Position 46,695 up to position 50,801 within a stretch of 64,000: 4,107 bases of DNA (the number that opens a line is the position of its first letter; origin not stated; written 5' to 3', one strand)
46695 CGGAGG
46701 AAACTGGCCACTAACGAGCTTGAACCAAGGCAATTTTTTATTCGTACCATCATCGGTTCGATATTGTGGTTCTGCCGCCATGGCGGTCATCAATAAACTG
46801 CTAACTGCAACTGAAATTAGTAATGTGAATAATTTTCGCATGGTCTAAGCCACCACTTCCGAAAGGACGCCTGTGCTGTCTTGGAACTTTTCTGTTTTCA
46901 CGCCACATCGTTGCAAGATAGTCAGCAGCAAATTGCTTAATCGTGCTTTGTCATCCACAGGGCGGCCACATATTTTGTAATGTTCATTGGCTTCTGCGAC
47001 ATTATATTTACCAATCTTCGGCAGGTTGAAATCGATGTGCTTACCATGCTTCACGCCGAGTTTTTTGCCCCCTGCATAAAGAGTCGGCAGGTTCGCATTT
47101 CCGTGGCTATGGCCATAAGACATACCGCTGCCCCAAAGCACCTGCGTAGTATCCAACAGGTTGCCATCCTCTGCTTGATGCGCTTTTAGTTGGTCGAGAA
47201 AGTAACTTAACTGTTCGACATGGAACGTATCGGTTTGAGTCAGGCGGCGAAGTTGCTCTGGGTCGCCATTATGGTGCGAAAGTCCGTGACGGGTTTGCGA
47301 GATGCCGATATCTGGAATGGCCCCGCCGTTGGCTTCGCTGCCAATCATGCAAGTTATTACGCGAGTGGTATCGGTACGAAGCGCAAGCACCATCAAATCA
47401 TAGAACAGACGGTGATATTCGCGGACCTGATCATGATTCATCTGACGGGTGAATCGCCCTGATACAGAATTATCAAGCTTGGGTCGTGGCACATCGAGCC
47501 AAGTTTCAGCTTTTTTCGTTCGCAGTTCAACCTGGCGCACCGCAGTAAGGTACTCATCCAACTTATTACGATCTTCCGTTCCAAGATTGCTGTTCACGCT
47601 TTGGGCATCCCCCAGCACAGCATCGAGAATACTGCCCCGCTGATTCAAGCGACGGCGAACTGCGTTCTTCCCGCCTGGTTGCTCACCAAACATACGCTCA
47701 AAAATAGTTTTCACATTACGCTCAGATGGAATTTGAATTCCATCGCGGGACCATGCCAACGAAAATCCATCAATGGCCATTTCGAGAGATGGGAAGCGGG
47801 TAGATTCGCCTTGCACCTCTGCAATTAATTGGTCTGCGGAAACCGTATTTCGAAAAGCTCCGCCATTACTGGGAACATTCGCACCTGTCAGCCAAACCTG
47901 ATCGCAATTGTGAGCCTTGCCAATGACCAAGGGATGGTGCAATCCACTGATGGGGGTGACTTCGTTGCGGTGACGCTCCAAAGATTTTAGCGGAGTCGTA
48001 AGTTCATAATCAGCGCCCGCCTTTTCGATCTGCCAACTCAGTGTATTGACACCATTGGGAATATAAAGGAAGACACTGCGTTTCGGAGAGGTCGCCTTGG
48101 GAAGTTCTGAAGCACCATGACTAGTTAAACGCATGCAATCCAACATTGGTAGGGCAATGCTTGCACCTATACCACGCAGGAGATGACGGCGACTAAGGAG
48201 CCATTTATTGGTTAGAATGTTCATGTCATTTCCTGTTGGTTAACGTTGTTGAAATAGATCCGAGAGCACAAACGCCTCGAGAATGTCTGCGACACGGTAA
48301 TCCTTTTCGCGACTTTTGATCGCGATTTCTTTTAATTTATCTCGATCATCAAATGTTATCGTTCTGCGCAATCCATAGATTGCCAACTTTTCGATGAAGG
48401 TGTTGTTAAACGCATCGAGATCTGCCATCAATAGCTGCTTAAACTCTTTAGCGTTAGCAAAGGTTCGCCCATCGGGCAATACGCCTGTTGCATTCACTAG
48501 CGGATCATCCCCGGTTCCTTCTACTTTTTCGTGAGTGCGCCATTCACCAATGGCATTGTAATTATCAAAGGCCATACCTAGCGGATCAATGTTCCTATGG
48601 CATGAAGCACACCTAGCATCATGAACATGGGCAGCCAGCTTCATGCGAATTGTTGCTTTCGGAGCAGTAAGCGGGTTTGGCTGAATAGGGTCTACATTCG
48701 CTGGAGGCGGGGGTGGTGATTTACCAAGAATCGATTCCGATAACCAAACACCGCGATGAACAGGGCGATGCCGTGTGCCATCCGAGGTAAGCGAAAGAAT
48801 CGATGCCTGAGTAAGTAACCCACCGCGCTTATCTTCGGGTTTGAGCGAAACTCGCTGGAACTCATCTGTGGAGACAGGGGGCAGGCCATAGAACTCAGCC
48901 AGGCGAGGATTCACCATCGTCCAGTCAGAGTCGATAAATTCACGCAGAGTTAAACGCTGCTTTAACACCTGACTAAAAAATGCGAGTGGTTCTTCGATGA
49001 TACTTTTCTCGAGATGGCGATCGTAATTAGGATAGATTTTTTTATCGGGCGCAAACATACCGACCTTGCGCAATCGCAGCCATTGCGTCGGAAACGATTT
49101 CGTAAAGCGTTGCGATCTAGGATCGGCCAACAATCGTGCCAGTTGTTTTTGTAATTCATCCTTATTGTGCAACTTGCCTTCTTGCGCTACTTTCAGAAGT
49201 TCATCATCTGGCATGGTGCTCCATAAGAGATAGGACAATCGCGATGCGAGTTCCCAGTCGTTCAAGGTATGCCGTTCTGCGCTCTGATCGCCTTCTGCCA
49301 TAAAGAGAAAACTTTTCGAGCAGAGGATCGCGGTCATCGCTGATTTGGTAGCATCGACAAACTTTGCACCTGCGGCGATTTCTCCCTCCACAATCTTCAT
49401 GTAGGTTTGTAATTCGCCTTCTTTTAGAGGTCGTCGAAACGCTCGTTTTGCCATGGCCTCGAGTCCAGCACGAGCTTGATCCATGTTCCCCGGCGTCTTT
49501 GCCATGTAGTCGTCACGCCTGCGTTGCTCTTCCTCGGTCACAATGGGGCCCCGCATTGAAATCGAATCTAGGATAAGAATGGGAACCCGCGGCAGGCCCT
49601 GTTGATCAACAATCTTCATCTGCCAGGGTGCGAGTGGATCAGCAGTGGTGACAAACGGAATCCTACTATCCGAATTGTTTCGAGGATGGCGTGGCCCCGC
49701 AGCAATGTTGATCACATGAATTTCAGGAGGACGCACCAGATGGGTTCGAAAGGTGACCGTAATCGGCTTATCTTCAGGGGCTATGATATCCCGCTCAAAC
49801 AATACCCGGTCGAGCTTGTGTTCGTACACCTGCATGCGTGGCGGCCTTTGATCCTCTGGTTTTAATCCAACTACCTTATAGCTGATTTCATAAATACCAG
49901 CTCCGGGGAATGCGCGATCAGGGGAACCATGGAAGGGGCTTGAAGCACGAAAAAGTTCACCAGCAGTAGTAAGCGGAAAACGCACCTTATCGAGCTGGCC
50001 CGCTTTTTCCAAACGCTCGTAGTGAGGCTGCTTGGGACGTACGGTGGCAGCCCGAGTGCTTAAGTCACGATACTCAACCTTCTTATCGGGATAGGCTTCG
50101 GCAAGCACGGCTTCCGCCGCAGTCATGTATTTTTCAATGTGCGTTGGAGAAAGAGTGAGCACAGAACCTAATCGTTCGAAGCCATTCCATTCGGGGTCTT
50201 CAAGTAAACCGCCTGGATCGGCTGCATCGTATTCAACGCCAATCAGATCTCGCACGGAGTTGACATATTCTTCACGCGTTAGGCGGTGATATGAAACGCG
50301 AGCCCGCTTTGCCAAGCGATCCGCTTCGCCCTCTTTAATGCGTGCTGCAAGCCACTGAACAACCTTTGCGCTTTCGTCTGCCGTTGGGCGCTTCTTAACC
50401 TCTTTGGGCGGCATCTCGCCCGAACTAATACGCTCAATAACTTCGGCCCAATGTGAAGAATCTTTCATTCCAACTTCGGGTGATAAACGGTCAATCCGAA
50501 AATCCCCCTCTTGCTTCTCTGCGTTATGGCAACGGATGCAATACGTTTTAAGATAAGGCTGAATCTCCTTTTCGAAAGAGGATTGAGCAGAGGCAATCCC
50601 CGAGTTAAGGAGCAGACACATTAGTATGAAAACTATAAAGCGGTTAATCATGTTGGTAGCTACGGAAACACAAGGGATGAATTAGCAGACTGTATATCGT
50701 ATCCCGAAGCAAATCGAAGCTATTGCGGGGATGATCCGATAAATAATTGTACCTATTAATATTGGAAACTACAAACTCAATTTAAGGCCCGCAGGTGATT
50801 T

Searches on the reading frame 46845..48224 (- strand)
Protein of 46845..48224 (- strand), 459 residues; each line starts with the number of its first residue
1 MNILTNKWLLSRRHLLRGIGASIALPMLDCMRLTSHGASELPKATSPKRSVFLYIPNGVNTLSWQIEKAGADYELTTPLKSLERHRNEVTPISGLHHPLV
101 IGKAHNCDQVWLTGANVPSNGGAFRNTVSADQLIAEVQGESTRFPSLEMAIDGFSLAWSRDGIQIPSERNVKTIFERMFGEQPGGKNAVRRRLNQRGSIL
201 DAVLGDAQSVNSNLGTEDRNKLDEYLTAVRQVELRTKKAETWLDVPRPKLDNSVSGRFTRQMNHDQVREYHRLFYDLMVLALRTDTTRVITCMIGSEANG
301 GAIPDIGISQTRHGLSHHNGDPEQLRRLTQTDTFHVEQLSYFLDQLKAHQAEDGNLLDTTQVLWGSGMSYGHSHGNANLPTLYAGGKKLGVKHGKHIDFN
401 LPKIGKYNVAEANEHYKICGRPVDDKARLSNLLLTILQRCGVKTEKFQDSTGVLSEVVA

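Call 48: search_protein_families(library=pfam, proteins=[window:46845-48224:-], max_evalue=0.001)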
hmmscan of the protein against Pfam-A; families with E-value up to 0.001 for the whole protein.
window:46845-48224:- (459 aa): 1 family
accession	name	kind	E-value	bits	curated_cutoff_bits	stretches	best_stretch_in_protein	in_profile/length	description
PF07586.16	HXXSHH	-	2.5e-89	300.3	30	1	49-339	1-306/307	Protein of unknown function (DUF1552)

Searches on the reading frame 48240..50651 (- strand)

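Call 48: search_protein_families(library=pfam, proteins=[window:48240-50651:-], max_evalue=0.001)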
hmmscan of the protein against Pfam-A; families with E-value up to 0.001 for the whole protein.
window:48240-50651:- (803 aa): 7 families
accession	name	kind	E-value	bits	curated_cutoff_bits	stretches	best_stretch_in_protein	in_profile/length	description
PF07631.16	PSD4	-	5.4e-44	150.2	23.3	1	463-590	1-128/128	Protein of unknown function (DUF1592)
PF07627.16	PSCyt3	-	5.9e-32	110.3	27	1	609-708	1-98/98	Protein of unknown function (DUF1588)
PF07626.16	PSD3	-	1.9e-18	67.1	23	1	123-186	2-63/65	Protein of unknown function (DUF1587)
PF07624.16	PSD2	-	2.5e-18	66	25.8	1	727-800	1-74/74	Protein of unknown function (DUF1585)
PF07637.16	PSD5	-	1.7e-17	64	34.2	1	393-453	2-62/62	Protein of unknown function (DUF1595)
PF07635.16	PSCyt1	-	1.3e-07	32.5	22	1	38-84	1-59/59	Planctomycete cytochrome C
PF13442.11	Cytochrome_CBB3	-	3.2e-05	24.6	27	0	35-101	11-68/68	Cytochrome C oxidase, cbb3-type, subunit III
